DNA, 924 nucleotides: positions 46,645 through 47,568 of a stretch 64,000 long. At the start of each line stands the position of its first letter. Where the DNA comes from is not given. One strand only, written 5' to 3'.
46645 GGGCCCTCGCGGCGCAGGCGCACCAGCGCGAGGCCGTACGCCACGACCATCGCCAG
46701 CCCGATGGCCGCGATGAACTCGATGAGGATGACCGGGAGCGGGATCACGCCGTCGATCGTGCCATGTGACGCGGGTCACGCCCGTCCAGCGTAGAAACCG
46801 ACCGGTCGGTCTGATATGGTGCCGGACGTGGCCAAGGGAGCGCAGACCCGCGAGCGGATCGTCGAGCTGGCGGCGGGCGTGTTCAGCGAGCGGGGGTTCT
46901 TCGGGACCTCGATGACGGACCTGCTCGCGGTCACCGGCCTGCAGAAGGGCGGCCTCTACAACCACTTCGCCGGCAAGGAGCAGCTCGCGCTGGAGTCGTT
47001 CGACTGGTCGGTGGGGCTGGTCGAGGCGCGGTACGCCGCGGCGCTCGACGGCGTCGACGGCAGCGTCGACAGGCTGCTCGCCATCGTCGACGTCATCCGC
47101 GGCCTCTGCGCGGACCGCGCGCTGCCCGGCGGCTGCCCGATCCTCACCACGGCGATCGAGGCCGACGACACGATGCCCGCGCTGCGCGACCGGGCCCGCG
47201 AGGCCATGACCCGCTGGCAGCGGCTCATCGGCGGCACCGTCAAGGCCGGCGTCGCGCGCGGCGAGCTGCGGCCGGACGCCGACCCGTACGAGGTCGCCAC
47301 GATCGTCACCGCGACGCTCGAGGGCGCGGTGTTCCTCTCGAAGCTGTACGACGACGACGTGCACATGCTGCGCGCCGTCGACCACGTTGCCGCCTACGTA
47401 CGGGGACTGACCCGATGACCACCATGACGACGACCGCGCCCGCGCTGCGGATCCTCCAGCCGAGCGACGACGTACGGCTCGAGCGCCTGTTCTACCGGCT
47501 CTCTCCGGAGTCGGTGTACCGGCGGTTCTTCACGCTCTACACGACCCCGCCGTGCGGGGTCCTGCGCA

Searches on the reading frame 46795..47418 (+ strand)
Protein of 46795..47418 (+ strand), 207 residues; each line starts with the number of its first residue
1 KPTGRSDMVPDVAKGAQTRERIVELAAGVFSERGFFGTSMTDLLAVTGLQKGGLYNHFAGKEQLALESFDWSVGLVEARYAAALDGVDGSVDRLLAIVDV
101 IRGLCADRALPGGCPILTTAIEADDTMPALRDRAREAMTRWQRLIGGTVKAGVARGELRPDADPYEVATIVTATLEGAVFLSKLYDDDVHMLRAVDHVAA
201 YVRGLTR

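Call 34: search_protein_families(library=pfam, proteins=[window:46795-47418:+], max_evalue=0.00001)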
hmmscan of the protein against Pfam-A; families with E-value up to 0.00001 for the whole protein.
window:46795-47418:+ (207 aa): 5 families
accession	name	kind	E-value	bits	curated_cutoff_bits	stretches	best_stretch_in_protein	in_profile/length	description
PF16925.10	TetR_C_13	-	1e-31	110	27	1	91-197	2-108/109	Tetracyclin repressor-like, C-terminal domain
PF21993.1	TetR_C_13_2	-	2.1e-13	50.9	27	1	92-195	3-101/103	Transcriptional regulator LmrA/YxaF-like, C-terminal domain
PF00440.29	TetR_N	-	1.4e-09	38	24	1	22-67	1-46/47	Bacterial regulatory proteins, tetR family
PF13977.11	TetR_C_6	-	2.1e-08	34.8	27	1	128-205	37-113/115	BetI-type transcriptional repressor, C-terminal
PF16859.10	TetR_C_11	-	1e-07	32.7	32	1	99-197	13-112/113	Tetracyclin repressor-like, C-terminal domain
